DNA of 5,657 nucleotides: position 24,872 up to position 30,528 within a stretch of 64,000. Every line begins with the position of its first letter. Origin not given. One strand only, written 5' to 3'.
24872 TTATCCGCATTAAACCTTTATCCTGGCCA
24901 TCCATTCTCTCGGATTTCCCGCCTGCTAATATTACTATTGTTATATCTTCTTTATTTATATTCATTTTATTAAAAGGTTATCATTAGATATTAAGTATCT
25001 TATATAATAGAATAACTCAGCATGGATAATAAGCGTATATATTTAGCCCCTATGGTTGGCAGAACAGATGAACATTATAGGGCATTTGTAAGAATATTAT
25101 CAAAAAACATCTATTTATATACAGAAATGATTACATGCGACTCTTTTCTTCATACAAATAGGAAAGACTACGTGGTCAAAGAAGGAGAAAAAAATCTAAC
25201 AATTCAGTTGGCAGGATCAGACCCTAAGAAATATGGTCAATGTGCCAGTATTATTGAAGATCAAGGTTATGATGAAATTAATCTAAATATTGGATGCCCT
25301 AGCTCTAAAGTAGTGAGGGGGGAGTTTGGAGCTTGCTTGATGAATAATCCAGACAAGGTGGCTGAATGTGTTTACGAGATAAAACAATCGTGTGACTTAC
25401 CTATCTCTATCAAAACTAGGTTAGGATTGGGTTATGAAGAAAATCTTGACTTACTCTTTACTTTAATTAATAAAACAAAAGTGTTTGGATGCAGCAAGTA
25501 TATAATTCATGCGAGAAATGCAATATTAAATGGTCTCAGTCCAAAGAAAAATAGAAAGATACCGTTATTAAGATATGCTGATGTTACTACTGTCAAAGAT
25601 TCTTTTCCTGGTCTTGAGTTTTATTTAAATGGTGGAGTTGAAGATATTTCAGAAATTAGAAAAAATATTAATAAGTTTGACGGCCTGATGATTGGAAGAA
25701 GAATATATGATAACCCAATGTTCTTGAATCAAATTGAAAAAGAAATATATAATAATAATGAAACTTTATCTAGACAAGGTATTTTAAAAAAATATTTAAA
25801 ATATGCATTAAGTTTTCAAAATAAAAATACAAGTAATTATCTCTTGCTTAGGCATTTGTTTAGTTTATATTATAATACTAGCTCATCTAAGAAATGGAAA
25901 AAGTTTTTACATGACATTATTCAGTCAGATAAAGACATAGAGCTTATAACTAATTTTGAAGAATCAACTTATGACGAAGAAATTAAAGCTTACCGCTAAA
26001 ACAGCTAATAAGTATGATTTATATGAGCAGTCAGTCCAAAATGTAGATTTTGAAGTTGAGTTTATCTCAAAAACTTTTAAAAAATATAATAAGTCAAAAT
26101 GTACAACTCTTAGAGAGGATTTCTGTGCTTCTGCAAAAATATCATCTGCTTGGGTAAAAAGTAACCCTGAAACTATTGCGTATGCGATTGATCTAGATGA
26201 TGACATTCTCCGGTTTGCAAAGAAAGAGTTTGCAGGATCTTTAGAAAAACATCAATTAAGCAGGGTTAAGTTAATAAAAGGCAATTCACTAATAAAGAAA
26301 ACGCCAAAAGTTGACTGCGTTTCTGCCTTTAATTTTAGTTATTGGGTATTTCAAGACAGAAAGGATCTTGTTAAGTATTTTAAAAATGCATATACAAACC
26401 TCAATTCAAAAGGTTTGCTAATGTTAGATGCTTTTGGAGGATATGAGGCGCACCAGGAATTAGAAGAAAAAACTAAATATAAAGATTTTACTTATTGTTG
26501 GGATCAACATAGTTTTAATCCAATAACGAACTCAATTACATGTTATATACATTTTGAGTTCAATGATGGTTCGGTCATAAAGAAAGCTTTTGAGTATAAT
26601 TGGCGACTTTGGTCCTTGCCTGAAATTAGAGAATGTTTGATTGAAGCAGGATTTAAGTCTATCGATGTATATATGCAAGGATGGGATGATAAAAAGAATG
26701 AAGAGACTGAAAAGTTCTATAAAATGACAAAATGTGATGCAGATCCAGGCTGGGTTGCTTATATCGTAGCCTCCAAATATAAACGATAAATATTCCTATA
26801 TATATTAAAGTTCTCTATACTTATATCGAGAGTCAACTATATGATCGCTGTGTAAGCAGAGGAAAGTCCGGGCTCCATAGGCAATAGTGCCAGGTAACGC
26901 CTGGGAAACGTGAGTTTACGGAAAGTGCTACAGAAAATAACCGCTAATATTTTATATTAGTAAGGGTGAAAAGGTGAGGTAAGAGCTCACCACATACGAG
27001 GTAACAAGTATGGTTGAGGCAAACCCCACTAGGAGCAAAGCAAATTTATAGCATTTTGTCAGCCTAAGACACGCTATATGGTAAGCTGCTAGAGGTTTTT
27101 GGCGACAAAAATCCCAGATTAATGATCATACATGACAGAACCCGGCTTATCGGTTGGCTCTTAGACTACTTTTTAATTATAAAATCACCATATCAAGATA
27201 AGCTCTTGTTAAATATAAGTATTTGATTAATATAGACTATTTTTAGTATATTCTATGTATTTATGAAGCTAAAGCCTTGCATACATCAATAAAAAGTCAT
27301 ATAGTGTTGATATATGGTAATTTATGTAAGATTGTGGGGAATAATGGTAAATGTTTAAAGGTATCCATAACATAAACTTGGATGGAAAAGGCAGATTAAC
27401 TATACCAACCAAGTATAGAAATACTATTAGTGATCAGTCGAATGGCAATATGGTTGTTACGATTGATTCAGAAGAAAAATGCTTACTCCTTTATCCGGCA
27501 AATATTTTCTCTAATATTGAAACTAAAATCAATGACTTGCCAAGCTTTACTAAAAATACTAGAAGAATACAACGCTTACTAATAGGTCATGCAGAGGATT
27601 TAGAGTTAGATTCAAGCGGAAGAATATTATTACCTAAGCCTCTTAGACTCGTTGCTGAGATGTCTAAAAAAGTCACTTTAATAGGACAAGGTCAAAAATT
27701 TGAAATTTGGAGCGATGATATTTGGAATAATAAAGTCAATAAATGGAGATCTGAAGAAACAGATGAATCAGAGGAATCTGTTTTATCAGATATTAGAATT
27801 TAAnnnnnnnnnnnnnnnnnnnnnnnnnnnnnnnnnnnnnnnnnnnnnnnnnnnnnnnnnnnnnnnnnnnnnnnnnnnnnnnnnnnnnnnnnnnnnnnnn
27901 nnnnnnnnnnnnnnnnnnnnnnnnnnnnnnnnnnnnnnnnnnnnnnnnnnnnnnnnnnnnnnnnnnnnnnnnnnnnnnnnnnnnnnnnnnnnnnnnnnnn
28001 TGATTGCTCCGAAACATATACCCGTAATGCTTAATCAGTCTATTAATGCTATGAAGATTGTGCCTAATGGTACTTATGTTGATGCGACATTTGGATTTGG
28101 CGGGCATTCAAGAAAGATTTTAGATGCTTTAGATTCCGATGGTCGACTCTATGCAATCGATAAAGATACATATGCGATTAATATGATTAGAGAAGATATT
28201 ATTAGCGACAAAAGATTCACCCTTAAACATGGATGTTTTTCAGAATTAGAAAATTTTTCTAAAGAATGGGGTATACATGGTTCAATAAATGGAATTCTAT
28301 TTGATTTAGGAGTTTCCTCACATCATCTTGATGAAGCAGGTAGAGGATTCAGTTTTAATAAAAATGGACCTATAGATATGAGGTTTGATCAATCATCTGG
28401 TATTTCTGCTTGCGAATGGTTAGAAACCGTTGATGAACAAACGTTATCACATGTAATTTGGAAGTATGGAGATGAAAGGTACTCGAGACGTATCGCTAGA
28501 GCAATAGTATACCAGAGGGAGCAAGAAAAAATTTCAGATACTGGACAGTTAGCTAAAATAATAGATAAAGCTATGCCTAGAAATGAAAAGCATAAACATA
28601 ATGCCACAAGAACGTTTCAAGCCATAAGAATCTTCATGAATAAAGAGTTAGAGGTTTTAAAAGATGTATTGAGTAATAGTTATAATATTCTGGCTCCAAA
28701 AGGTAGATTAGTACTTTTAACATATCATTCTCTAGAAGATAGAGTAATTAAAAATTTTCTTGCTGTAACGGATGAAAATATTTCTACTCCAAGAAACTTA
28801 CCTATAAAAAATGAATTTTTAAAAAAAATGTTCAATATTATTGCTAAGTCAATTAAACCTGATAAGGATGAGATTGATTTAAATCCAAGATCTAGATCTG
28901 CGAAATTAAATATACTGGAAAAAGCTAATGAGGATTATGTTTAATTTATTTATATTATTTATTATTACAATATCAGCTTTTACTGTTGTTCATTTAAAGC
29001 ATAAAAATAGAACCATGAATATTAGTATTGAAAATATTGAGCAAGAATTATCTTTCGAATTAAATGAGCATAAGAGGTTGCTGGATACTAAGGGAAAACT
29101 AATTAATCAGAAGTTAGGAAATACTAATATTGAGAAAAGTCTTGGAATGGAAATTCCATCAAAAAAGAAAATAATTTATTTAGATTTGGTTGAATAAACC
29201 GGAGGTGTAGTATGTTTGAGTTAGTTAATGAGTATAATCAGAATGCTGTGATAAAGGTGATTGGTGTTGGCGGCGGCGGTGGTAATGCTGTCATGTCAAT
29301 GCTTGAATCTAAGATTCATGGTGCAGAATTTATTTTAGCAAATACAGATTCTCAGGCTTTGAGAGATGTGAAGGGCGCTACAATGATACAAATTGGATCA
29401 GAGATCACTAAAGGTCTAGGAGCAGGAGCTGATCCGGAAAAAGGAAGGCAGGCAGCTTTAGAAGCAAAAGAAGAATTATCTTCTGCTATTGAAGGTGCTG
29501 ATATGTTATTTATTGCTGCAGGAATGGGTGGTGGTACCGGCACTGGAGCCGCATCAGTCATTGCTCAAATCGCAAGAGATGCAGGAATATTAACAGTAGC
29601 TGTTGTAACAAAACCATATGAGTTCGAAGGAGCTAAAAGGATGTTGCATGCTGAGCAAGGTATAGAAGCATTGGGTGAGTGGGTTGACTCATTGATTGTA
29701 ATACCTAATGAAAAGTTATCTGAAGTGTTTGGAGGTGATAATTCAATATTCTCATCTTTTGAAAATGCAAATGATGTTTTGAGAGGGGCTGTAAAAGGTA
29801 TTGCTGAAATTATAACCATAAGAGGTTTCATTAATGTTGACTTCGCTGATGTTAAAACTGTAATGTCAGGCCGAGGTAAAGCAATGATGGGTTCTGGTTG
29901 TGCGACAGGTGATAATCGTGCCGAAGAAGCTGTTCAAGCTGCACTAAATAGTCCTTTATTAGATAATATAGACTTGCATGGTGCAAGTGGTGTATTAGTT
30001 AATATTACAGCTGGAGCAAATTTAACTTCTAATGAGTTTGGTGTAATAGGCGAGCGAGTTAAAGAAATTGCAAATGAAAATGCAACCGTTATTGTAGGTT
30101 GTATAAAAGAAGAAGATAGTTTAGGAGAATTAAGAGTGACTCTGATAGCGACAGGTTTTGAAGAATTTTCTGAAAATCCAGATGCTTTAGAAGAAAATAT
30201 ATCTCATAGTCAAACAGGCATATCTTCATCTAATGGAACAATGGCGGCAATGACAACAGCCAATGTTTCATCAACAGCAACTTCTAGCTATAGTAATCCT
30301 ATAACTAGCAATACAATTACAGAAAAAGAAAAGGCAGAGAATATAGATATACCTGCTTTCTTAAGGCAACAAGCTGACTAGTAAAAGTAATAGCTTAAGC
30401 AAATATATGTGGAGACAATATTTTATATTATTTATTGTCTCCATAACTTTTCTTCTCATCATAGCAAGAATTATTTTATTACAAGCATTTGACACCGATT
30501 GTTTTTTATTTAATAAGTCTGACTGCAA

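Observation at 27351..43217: Rearranged dcw cluster: ftsZ relocated to directly after ftsL, ahead of ftsI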

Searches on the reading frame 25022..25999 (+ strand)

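Call 4: search_protein_families(library=ncbifam, proteins=[window:25022-25999:+])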
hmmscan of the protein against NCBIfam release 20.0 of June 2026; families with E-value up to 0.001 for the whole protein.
window:25022-25999:+ (325 aa): 7 families
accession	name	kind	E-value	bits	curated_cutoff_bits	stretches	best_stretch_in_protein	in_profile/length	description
NF008774.0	PRK11815.1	equivalog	1.4e-103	346.4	269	1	3-316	12-328/337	tRNA dihydrouridine(20/20a) synthase DusA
TIGR00742.1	yjbN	subfamily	1.1e-95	320.7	397.2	1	5-309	2-309/318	tRNA dihydrouridine(20/20a) synthase DusA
TIGR00737.1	nifR3_yhdG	equivalog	1.3e-33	116.5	293.3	1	4-315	8-317/319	tRNA dihydrouridine synthase DusB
NF007838.0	PRK10550.1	equivalog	1.2e-08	34.3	395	1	55-277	61-272/312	tRNA dihydrouridine(16) synthase DusC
TIGR01037.2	pyrD_sub1_fam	subfamily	1.5e-07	30.8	270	1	50-131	84-163/300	dihydroorotate dehydrogenase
NF005574.0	PRK07259.1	equivalog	2.6e-07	29.9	269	1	48-131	86-166/304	dihydroorotate dehydrogenase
NF006183.0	PRK08318.1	equivalog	3e-06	26.3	335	1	57-131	100-174/422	NAD-dependent dihydropyrimidine dehydrogenase subunit PreA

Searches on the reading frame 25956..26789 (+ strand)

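Call 4: search_protein_families(library=ncbifam, proteins=[window:25956-26789:+])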
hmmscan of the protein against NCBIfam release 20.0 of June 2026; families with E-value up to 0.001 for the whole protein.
window:25956-26789:+ (277 aa): 0 families

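Call 46: search_protein_families(library=pfam, proteins=[window:25956-26786:+], max_evalue=0.01)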
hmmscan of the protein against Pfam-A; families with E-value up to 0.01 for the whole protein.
window:25956-26786:+ (277 aa): 1 family
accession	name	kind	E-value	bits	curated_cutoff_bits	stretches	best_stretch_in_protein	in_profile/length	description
PF08242.18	Methyltransf_12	-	3.7e-05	24.8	30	1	57-155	5-98/98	Methyltransferase domain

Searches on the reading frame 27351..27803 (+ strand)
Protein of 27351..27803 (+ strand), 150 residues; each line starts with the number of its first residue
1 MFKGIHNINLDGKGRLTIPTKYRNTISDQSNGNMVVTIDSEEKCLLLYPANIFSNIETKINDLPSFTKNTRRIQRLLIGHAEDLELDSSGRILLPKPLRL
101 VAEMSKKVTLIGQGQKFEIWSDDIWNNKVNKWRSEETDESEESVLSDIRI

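Call 3: search_protein_families(library=ncbifam, proteins=[window:27351-27803:+])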
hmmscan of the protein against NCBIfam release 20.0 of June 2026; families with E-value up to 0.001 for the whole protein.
window:27351-27803:+ (150 aa): 7 families
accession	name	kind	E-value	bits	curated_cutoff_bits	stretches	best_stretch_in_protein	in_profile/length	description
TIGR00242.1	TIGR00242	equivalog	7.3e-43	145.9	98.35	1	1-141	1-137/144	division/cell wall cluster transcriptional repressor MraZ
NF001476.0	PRK00326.2-2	equivalog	1.4e-26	93.1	162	1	1-127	4-137/163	division/cell wall cluster transcriptional repressor MraZ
NF001482.0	PRK00326.3-4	equivalog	3.9e-25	88.4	168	1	1-145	1-155/160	division/cell wall cluster transcriptional repressor MraZ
NF001477.0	PRK00326.2-4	equivalog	1.2e-21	77.2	162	1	2-134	4-136/155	division/cell wall cluster transcriptional repressor MraZ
NF001483.0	PRK00326.3-5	equivalog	5e-19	69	239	1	3-130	4-132/155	division/cell wall cluster transcriptional repressor MraZ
NF001475.0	PRK00326.2-1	equivalog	4.8e-12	46.1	257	1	9-130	11-132/149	division/cell wall cluster transcriptional repressor MraZ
NF006352.0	PRK08577.1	equivalog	0.00016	21.7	140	0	8-50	7-49/136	hypothetical protein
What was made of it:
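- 27351..27803 (+): mraZ. TIGR00242, 145.9 bits, cutoff 98 (call 3).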

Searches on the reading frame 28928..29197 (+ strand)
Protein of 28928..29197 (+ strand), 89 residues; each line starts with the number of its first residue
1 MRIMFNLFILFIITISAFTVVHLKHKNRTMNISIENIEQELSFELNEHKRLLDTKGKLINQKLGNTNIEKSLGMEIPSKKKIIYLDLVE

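Call 3: search_protein_families(library=ncbifam, proteins=[window:28928-29197:+])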
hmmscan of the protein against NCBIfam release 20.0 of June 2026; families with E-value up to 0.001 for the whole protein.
window:28928-29197:+ (89 aa): 1 family
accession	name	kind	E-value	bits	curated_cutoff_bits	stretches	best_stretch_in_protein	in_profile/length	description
TIGR02209.1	ftsL_broad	equivalog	4.1e-09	36.2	42.45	1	4-84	3-83/85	cell division protein FtsL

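Call 46: search_protein_families(library=pfam, proteins=[window:28928-29194:+], max_evalue=0.01)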
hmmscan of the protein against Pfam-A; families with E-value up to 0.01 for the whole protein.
window:28928-29194:+ (89 aa): 1 family
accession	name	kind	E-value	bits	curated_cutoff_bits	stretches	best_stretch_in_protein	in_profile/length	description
PF04999.18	FtsL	-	0.00017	22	22.9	1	5-83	15-93/97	Cell division protein FtsL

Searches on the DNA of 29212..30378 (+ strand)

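Call 73: search_rna_families(sources=[L135, L136, L001, L005], threshold=gathering)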
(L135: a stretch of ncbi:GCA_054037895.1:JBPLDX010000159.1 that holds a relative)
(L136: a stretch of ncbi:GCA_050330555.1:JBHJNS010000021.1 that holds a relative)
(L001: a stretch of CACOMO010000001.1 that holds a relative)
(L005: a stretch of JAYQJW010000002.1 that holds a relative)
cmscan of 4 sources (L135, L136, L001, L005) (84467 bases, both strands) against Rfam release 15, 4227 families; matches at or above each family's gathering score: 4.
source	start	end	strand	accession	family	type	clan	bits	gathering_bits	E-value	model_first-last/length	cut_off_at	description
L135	3018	3367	+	RF00010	RNaseP_bact_a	Gene; ribozyme;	CL00002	335.9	100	3.1e-109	1-367/367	no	Bacterial RNase P class A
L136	3046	3391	+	RF00010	RNaseP_bact_a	Gene; ribozyme;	CL00002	315.2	100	3.3e-102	1-367/367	no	Bacterial RNase P class A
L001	7634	7967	+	RF00010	RNaseP_bact_a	Gene; ribozyme;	CL00002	282.1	100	5.4e-91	1-367/367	no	Bacterial RNase P class A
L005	7649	7974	+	RF00010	RNaseP_bact_a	Gene; ribozyme;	CL00002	256.2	100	3.2e-82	1-367/367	no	Bacterial RNase P class A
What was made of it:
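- Closest known: Canonical proteobacterial dcw cluster. Same: The rnpB-mraZ border matches that of other Gammaproteobacteria (call 73).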
